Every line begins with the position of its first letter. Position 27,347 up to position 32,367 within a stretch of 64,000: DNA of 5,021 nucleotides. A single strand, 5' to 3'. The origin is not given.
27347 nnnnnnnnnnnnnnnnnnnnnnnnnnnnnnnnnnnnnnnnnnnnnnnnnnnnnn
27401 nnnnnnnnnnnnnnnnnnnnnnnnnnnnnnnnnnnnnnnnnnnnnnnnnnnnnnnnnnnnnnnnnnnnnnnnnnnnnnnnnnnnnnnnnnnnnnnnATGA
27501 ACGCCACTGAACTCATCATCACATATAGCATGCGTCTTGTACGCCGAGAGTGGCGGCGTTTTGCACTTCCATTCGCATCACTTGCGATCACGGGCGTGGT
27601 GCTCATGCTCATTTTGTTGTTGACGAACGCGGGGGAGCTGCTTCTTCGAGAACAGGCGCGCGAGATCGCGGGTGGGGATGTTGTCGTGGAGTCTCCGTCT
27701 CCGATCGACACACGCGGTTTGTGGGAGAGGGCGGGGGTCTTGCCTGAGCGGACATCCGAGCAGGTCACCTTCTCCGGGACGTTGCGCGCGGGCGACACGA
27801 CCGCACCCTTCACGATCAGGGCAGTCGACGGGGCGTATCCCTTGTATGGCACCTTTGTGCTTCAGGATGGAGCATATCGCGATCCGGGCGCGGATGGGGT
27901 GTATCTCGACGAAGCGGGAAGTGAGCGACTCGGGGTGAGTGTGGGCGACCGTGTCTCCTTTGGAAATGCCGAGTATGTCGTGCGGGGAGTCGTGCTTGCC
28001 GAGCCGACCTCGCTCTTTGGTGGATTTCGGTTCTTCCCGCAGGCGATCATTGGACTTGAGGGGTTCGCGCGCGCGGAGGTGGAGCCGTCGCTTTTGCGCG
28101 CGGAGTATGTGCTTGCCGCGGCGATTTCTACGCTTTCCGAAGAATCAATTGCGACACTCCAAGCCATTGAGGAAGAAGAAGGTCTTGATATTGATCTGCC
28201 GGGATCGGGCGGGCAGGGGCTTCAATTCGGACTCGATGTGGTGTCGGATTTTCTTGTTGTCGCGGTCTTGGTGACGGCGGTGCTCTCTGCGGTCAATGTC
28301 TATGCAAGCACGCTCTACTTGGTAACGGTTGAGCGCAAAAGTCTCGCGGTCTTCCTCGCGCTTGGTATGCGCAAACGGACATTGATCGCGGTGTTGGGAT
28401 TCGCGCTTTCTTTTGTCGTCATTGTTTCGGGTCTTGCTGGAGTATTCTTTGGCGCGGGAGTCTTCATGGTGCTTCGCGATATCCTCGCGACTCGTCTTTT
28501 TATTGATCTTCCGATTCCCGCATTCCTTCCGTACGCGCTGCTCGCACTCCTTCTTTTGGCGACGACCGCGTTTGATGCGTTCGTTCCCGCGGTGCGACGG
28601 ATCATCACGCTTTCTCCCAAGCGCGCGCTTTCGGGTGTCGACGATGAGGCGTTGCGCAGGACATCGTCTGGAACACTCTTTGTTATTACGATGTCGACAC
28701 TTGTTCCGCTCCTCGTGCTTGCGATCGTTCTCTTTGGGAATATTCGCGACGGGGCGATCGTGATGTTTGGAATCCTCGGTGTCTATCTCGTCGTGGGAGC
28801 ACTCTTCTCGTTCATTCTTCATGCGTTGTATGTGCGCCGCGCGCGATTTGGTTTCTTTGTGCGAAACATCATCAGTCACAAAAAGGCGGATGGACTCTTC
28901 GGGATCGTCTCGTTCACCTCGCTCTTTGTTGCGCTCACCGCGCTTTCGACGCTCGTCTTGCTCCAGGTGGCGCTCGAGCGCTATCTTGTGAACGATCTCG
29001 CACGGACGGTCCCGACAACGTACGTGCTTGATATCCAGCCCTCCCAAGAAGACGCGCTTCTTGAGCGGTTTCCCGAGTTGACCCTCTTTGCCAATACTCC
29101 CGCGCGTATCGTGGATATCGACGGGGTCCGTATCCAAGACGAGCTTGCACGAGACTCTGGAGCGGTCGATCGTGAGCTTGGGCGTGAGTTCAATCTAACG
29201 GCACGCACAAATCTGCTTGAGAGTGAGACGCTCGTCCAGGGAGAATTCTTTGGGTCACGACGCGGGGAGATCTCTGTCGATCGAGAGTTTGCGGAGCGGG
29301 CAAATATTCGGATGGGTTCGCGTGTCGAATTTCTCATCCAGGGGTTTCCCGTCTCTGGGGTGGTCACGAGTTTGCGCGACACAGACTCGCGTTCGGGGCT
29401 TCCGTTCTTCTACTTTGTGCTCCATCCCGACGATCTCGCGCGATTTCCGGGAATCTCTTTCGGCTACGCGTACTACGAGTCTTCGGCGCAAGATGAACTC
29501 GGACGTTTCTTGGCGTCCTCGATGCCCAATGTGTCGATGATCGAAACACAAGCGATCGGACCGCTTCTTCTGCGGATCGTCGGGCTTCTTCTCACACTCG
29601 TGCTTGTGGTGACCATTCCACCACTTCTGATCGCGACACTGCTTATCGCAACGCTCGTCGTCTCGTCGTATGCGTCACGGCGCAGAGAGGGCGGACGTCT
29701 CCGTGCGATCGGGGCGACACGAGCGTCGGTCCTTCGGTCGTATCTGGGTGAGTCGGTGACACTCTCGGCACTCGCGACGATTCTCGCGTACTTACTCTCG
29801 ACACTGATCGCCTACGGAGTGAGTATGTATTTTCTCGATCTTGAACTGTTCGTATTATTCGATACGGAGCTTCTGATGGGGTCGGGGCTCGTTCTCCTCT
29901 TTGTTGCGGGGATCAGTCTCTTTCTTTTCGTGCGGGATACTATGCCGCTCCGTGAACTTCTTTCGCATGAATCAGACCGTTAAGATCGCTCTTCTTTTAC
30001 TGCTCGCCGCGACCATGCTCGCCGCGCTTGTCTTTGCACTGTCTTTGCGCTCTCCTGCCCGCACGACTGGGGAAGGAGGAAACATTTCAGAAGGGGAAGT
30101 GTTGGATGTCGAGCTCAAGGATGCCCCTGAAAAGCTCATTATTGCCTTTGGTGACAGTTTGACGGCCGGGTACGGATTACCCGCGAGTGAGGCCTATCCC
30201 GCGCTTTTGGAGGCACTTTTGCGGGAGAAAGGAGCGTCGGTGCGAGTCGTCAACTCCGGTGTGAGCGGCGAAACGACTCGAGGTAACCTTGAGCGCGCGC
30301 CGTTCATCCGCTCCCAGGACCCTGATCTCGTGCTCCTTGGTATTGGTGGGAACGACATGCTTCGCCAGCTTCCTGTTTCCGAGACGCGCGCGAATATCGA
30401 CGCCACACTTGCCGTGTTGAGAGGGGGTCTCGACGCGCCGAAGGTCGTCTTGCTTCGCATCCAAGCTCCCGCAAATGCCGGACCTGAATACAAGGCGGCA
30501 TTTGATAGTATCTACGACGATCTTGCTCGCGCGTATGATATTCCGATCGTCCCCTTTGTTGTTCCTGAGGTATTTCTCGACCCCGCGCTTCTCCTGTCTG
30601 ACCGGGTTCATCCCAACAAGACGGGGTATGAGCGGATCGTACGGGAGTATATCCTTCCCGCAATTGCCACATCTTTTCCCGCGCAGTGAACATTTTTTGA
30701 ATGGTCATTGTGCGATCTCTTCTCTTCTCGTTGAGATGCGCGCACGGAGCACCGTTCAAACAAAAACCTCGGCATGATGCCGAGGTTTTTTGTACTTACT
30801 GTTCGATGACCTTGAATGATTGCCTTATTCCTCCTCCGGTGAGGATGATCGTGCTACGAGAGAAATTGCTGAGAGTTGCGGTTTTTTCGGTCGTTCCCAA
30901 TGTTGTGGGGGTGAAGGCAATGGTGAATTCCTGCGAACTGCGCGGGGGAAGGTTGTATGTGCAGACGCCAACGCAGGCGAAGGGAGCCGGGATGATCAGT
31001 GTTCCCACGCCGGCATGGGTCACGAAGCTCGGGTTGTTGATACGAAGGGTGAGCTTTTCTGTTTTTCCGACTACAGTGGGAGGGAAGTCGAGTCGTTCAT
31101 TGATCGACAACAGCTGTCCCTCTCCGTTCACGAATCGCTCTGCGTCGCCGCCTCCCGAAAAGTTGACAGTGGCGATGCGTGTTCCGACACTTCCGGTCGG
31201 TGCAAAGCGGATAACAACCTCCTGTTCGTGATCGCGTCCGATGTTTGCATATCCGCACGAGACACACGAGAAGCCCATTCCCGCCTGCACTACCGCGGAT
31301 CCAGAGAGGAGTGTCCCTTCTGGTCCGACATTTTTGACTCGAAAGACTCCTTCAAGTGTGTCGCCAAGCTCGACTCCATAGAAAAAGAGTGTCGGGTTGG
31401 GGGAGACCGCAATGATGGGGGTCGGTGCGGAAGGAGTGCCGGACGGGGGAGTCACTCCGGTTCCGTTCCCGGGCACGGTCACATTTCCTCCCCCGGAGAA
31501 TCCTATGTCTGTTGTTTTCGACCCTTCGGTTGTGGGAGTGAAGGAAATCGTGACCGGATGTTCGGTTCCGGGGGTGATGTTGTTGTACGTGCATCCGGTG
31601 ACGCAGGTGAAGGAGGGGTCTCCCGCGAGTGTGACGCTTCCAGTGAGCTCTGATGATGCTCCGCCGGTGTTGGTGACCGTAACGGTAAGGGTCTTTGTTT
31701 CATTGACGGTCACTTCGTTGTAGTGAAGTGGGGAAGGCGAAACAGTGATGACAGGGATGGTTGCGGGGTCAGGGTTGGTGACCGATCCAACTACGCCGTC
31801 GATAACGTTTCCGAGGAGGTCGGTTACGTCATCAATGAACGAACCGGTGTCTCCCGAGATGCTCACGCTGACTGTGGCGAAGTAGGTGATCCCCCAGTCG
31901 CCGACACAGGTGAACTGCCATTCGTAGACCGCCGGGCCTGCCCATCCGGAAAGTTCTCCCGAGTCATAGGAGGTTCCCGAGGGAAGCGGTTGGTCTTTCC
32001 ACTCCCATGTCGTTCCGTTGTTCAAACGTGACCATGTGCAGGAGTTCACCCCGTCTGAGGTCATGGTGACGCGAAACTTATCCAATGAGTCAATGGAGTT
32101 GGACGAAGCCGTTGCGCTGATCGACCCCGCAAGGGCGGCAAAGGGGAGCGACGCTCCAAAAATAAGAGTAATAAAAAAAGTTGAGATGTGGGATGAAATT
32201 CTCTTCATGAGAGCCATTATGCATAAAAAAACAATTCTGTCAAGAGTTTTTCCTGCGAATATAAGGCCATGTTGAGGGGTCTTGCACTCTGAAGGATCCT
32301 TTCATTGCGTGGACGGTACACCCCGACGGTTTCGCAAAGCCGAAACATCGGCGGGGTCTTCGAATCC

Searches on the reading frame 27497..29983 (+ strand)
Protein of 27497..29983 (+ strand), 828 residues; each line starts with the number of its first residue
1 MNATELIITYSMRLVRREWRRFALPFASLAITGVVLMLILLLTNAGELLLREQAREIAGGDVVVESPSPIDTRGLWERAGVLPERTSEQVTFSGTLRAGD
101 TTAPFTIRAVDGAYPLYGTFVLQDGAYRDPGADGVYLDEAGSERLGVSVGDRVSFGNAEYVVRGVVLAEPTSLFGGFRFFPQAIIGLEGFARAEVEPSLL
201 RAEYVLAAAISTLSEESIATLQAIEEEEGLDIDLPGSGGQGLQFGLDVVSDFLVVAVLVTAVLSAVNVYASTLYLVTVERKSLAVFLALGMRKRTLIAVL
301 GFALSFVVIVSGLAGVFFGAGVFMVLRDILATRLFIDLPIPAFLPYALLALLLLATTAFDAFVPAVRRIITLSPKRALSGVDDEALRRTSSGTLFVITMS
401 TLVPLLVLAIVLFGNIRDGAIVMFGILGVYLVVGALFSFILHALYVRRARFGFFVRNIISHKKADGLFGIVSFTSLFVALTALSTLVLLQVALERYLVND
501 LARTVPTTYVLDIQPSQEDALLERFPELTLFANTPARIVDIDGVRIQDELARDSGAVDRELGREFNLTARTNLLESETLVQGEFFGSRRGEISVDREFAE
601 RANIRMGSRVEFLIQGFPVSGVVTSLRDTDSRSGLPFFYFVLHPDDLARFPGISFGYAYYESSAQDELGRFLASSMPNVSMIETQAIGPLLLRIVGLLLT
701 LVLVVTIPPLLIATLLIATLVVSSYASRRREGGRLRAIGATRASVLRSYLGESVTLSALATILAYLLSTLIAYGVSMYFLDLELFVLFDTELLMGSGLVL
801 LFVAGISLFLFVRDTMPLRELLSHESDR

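Call 5: search_protein_families(library=pfam, max_evalue=0.001, proteins=[window:27497-29983:+])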
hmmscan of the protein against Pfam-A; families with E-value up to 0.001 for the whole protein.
window:27497-29983:+ (828 aa): 2 families
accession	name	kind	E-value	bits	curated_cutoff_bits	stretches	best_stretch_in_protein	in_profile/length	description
PF02687.27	FtsX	-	6.6e-15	55.7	25.5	2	710-813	8-113/120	FtsX-like permease C-terminal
PF12704.14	MacB_PCD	-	5e-08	33.9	27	1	35-190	14-176/207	MacB-like periplasmic core domain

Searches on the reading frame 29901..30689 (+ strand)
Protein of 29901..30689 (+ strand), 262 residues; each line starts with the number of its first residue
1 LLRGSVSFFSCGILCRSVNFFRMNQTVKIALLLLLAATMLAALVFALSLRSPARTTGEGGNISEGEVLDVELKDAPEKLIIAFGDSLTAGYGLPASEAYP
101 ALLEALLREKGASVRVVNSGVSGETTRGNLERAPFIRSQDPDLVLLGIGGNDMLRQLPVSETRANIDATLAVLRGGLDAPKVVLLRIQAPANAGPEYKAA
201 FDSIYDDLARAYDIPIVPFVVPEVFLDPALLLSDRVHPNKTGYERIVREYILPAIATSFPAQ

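Call 92: search_protein_families(library=pfam, max_evalue=0.001, proteins=[window:29901-30689:+])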
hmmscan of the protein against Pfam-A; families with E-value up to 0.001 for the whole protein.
window:29901-30689:+ (262 aa): 3 families
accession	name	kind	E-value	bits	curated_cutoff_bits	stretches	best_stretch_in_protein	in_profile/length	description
PF13472.12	Lipase_GDSL_2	-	1.1e-27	98.1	32.9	1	82-245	1-178/178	GDSL-like Lipase/Acylhydrolase family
PF00657.28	Lipase_GDSL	-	9.6e-19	68.8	23.6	1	80-247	1-205/208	GDSL-like Lipase/Acylhydrolase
PF25182.1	NonGDSL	-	6.6e-06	26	80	1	94-175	45-129/220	Non-GDSL lipase-like family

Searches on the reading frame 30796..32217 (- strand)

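Call 8: search_protein_families(library=pfam, max_evalue=0.001, proteins=[window:30796-32217:-])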
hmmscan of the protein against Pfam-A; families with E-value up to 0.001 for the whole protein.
window:30796-32217:- (473 aa): 7 families
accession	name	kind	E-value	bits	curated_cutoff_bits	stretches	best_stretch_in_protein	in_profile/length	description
PF15780.11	ASH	-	1.3e-16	61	27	1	158-242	4-90/98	Abnormal spindle-like microcephaly-assoc'd, ASPM-SPD-2-Hydin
PF22073.2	Cep192_D4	-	6.1e-16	59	35.5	1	155-239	2-91/112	Cep192 domain 4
PF12371.14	TMEM131_like_N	-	1.1e-07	32.4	28.8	0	375-446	7-79/84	Transmembrane protein 131-like N-terminal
PF22544.2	HYDIN_VesB_CFA65-like_Ig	-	1.5e-07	32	25.5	1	155-240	1-84/100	HYDIN/CFA65/VesB-like, Ig-like domain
PF22066.2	Cep192_D8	-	8.6e-06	26.4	33.5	1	371-449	8-84/101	Cep192 domain 8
PF22067.2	Cep192_D3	-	8e-05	23.1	27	0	169-231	13-72/99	Cep192 domain 3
PF07705.17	CARDB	-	0.00011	22.8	22.7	1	163-236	9-79/101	CARDB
